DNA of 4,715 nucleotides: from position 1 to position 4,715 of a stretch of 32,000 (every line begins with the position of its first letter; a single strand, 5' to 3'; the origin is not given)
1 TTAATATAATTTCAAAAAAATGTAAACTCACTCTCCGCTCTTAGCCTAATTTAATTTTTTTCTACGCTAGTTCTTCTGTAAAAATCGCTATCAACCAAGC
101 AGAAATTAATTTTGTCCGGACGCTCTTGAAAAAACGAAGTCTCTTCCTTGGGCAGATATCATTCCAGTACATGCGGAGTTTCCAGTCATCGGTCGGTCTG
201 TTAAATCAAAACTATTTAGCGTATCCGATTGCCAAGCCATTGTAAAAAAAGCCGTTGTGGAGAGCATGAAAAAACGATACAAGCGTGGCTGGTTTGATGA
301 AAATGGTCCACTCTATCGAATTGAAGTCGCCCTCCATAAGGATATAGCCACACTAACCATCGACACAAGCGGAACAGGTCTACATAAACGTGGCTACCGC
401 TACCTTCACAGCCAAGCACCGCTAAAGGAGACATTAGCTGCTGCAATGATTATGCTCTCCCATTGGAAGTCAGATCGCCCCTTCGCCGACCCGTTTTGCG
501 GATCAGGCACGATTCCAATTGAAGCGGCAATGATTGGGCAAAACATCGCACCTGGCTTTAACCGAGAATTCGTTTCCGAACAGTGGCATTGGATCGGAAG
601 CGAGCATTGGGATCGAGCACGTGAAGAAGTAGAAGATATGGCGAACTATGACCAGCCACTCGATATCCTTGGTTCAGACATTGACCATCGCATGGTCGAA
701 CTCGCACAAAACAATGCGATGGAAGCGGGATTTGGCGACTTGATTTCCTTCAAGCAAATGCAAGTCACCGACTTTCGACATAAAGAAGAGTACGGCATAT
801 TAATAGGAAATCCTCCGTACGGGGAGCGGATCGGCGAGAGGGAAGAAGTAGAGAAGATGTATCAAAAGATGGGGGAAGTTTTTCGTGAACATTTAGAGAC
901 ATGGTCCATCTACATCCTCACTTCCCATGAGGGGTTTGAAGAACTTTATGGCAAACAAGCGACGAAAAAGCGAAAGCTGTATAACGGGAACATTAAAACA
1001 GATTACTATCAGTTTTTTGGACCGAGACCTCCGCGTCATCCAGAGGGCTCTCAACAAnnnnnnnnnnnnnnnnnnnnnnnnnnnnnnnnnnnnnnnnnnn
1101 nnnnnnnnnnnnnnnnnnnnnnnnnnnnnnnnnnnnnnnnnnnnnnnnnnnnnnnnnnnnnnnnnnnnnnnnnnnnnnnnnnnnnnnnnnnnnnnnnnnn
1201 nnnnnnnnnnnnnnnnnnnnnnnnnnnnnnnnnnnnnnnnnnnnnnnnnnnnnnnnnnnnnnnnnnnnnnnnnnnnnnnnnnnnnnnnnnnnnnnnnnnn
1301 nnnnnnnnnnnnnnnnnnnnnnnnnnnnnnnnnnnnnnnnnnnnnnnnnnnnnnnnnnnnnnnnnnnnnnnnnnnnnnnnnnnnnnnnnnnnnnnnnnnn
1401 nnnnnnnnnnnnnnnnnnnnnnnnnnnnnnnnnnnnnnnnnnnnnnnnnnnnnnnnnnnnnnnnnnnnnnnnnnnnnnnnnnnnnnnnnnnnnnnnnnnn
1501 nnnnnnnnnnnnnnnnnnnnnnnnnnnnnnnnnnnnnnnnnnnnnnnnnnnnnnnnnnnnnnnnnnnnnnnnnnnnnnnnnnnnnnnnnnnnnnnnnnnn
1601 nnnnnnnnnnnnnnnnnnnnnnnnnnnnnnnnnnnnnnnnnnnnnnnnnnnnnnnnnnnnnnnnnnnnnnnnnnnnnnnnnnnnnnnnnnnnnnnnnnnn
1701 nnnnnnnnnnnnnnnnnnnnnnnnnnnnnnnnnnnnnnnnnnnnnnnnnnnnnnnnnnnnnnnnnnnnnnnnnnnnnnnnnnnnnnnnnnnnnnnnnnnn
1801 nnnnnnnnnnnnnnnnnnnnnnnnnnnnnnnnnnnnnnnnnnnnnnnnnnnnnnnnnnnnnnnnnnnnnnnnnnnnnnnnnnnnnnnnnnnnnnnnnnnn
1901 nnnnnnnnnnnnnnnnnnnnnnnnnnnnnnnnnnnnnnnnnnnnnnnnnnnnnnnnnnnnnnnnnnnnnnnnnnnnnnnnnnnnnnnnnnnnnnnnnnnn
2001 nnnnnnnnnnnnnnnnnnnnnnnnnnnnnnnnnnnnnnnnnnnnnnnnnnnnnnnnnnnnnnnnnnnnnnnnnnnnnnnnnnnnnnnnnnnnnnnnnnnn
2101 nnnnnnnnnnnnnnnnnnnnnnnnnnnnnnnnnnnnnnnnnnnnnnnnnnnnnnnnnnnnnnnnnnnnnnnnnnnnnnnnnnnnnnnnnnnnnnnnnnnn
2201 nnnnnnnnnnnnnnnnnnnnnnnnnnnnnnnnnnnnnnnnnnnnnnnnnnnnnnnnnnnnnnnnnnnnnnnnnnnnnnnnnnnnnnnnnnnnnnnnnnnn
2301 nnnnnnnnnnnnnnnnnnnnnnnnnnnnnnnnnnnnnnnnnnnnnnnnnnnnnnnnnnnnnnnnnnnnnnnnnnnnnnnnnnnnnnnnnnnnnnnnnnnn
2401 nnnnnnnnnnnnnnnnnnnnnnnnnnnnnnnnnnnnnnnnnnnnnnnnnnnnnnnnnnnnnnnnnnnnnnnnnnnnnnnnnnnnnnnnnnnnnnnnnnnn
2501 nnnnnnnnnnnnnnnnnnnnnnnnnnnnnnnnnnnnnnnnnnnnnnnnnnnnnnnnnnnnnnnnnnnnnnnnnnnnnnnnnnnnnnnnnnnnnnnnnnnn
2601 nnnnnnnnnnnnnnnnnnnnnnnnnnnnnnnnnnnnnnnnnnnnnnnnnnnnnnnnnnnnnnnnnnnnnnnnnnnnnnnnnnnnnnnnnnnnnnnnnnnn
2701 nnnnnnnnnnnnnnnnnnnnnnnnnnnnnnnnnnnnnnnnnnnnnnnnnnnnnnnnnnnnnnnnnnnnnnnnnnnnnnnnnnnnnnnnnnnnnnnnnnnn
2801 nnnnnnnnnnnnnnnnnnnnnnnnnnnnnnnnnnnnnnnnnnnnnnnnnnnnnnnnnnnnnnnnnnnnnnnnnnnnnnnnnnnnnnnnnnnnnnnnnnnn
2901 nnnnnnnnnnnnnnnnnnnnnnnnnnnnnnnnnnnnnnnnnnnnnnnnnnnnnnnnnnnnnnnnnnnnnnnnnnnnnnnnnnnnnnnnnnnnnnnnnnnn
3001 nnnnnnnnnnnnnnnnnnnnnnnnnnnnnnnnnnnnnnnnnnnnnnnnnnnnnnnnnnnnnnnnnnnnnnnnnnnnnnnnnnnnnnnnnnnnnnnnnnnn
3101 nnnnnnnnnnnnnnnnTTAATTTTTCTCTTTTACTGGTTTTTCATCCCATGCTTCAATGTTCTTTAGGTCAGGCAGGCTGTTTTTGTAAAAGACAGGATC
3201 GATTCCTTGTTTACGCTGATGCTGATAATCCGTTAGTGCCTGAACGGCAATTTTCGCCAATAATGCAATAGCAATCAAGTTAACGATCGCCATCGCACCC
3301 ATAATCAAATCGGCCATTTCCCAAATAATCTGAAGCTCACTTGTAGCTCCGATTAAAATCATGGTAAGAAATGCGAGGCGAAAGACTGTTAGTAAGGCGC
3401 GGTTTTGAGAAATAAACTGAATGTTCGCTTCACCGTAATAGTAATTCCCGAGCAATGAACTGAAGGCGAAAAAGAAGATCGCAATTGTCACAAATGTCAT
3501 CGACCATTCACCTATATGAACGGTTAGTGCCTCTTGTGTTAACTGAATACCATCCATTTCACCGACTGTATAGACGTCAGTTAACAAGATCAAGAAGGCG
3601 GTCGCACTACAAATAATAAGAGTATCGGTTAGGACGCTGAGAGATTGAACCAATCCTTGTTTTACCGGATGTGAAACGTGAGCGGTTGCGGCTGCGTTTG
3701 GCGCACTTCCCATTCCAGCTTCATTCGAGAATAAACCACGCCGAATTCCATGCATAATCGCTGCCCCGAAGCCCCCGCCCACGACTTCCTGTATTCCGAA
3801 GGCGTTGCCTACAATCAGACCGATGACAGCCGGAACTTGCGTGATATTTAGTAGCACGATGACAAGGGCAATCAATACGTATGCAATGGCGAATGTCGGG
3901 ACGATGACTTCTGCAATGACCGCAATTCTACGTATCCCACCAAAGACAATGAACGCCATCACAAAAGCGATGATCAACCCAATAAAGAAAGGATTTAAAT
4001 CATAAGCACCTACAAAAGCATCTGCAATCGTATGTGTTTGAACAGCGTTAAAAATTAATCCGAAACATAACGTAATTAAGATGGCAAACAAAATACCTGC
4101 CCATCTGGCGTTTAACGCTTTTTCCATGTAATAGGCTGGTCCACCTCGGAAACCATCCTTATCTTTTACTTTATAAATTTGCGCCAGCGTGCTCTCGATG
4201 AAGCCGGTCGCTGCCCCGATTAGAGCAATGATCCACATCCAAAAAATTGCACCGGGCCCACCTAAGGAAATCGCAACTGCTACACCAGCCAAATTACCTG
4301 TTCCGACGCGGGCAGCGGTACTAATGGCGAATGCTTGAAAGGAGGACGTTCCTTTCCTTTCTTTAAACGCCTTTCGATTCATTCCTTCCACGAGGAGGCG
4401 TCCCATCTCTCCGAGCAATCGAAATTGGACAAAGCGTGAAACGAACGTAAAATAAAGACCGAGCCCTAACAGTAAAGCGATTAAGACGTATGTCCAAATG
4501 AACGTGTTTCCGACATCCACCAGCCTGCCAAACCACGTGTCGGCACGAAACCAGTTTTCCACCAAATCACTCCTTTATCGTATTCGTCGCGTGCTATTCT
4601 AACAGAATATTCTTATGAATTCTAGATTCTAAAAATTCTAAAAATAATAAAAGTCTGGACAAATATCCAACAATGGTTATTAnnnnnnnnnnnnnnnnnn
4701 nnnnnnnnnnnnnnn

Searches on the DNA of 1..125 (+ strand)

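Call 48: search_dna_similar(query=window:1-125:+, collection=plasmids, mode=distant, max_evalue=0.001, max_rows=10)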
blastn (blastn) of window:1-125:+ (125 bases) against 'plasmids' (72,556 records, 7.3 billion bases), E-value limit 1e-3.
No match.

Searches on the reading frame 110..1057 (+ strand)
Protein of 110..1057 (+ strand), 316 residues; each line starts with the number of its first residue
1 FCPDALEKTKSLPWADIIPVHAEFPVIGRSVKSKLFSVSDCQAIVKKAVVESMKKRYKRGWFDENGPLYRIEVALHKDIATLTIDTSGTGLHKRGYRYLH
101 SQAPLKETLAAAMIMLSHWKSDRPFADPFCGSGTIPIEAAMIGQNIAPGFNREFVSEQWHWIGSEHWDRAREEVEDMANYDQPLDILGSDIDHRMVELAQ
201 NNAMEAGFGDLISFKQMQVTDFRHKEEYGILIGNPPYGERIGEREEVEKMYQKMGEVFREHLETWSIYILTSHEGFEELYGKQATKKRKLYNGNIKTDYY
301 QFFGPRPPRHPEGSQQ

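Call 8: search_protein_families(library=pfam, proteins=[window:110-1057:+], max_evalue=0.01)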
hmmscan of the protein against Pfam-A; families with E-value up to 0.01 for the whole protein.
window:110-1057:+ (316 aa): 5 families
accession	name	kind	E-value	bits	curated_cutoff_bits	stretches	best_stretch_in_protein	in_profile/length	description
PF01170.24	UPF0020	-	3.9e-65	219.7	22.3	1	94-299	1-195/197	RMKL-like, methyltransferase domain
PF02926.22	THUMP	-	1.9e-17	63.9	20.6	1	7-85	9-84/84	THUMP domain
PF05175.20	MTS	-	0.00073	19.7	23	1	183-252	55-124/170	Methyltransferase small domain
PF07669.17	Eco57I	-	0.00081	20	25.3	1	222-262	68-110/171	Eco57I restriction-modification methylase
PF13847.12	Methyltransf_31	-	0.0029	17.8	27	0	184-234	29-81/145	Methyltransferase domain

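Call 9: search_protein_families(library=ncbifam, proteins=[window:110-1057:+], max_evalue=0.001)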
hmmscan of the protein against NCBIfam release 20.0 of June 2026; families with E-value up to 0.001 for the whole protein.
window:110-1057:+ (316 aa): 7 families
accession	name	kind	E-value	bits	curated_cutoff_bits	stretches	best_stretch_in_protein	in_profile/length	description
NF008748.0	PRK11783.1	equivalog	1.3e-69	235.2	466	1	7-300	76-378/704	bifunctional 23S rRNA (guanine(2069)-N(7))-methyltransferase RlmK/23S rRNA (guanine(2445)-N(2))-methyltransferase RlmL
NF040721.1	Trm14_Arch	equivalog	9.7e-41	140.1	280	1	7-300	76-367/370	tRNA (guanine(6)-N2)-methyltransferase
NF040850.1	Trm14_Thcoccales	equivalog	2.1e-21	76.3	480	2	20-143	117-239/365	tRNA (guanine(6)-N2)-methyltransferase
TIGR01177.1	TIGR01177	hypoth_equivalog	5.2e-13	49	316.55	1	102-145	163-206/330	TIGR01177 family methyltransferase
NF033398.1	rRNA_meth_EmtA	equivalog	7.4e-08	32.2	625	1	45-141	110-207/336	EmtA family 23S rRNA (guanine(2470)) methyltransferase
TIGR00536.1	hemK_fam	subfamily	2.7e-07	30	115.5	1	178-239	133-194/286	HemK family protein methyltransferase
TIGR03534.1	RF_mod_PrmC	equivalog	2.5e-05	23.9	199.1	1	124-239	91-168/253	peptide chain release factor N(5)-glutamine methyltransferase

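Call 32: find_homologous_proteins(query=window:128-1057:+, max_evalue=1e-80)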
Query window:128-1057:+ (310 aa): 7546 proteins with E <= 1e-80 among 8000 candidates; the best 120 are listed.
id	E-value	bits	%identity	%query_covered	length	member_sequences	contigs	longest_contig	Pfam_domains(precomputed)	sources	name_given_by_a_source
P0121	1.0e-211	720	99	100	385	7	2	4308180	PF02926.23,PF01170.25,PF22020.3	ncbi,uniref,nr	ncbi:THUMP domain-containing class I SAM-dependent RNA methyltransferase [Halalkalibacterium halodur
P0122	1.6e-181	621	85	99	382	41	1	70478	PF02926.23,PF01170.25,PF22020.3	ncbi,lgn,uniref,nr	ncbi:class I SAM-dependent RNA methyltransferase [Alkalihalobacillus oceani]|uniref:THUMP domain-con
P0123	1.6e-176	604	84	98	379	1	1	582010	PF02926.23,PF01170.25,PF22020.3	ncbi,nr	ncbi:class I SAM-dependent RNA methyltransferase [bacterium LRH843]|nr:class I SAM-dependent RNA met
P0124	2.5e-173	594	82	98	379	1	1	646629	PF02926.23,PF01170.25,PF22020.3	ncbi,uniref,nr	ncbi:class I SAM-dependent RNA methyltransferase [Bacillus sp. JCM 19034]|uniref:THUMP domain-contai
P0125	3.9e-173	593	80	99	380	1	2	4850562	PF13847.13,PF02926.23,PF01170.25,PF22020.3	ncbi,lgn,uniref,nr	ncbi:class I SAM-dependent RNA methyltransferase [Alkalihalobacillus sp. LMS39]|uniref:THUMP domain-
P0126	6.1e-173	593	81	98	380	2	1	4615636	PF02926.23,PF01170.25,PF22020.3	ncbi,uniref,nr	ncbi:THUMP domain-containing class I SAM-dependent RNA methyltransferase [Bacillus solitudinis]|unir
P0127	9.6e-173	592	84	98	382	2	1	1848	PF02926.23,PF01170.25,PF22020.3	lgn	-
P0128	2.4e-172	591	80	98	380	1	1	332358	PF13847.13,PF02926.23,PF01170.25,PF22020.3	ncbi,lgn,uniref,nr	ncbi:THUMP domain-containing class I SAM-dependent RNA methyltransferase [Alkalihalobacterium bogori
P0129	2.9e-172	590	82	98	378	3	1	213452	PF02926.23,PF01170.25,PF22020.3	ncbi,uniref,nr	ncbi:class I SAM-dependent RNA methyltransferase [Halalkalibacter sp. APA_J-10(15)]|uniref:THUMP dom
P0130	3.2e-172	590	82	98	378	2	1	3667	PF02926.23,PF01170.25,PF22020.3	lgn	-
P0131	5.6e-171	586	82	98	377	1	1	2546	PF02926.23,PF01170.25,PF22020.3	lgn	-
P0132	2.3e-170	584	79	99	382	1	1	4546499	PF02926.23,PF01170.25,PF22020.3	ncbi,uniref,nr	ncbi:THUMP domain-containing class I SAM-dependent RNA methyltransferase [Bacillus alkalicellulosily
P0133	5.3e-170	583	79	99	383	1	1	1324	PF02926.23,PF01170.25,PF22020.3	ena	-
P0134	8.2e-170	582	80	98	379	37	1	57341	PF02926.23,PF01170.25,PF22020.3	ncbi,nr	ncbi:RNA methyltransferase [Bacillus sp. 7520-S]|nr:RNA methyltransferase [Bacillus sp. 7520-S]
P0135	1.1e-169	582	81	98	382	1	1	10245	PF02926.23,PF01170.25,PF22020.3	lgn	-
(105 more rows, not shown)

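Call 33: find_encoding_contigs(protein=P0121, flank=6000, max_places=10)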
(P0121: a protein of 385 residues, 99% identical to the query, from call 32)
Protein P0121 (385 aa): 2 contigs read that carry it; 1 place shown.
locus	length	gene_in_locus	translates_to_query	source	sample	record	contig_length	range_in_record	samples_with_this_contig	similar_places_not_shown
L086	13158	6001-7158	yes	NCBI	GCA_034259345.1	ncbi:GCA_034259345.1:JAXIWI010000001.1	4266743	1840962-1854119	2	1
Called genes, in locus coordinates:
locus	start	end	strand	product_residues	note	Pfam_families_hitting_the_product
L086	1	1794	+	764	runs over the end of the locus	PF04851:ResIII, PF00270:DEAD, PF00271:Helicase_C, PF22982:WHD_HRQ1, PF09369:MZB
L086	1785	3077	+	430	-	PF13482:RNase_H_2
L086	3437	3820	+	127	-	-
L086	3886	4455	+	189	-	PF06908:YpsA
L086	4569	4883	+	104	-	PF05103:DivIVA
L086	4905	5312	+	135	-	PF00075:RNase_H, PF13456:RVT_3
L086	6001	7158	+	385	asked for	PF22020:RlmL_1st, PF02926:THUMP, PF01170:UPF0020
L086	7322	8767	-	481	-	PF01235:Na_Ala_symp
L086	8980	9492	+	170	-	-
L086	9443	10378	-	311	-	PF00781:DAGK_cat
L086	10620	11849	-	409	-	PF07690:MFS_1, PF12832:MFS_1_like, PF06779:MFS_4 (weak), PF00083:Sugar_tr, PF05977:MFS_3, PF12832:MFS_1_like (weak), PF13347:MFS_2, PF07690:MFS_1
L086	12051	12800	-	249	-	PF03009:GDPD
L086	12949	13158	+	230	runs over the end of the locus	PF16697:Yop-YscD_cpl, PF00498:FHA, PF00486:Trans_reg_C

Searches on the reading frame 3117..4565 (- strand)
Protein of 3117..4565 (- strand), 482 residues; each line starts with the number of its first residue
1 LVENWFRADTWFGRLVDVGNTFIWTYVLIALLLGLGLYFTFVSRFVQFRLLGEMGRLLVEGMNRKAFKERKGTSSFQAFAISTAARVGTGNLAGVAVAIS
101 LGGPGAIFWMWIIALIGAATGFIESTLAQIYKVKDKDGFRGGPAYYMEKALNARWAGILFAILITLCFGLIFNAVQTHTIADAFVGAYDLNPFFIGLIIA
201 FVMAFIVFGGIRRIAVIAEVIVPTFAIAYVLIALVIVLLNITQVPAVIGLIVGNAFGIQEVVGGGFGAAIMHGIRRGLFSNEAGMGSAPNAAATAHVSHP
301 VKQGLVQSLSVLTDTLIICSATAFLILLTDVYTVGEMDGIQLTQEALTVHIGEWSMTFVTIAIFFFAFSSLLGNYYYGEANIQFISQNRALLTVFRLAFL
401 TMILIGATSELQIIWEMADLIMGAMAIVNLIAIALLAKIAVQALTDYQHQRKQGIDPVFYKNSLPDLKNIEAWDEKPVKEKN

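Call 8: search_protein_families(library=pfam, proteins=[window:3120-4565:-], max_evalue=0.01)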
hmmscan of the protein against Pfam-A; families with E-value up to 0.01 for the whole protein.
window:3120-4565:- (482 aa): 1 family
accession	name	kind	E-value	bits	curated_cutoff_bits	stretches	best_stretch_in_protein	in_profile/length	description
PF01235.23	Na_Ala_symp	-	9.9e-161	535.8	24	1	67-459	7-392/392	Sodium:alanine symporter family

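Call 9: search_protein_families(library=ncbifam, proteins=[window:3120-4565:-], max_evalue=0.001)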
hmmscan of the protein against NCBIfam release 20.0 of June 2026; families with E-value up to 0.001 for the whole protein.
window:3120-4565:- (482 aa): 1 family
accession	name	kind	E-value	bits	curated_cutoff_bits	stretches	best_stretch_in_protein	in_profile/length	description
TIGR00835.1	agcS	subfamily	6.3e-151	503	272.65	1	24-447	1-424/424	amino acid carrier protein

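Call 13: find_encoding_contigs(protein=window:3117-4565:-, flank=5000, max_places=10)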
Protein window:3117-4565:- (482 aa): no gene with exactly this product is on record in the collection.
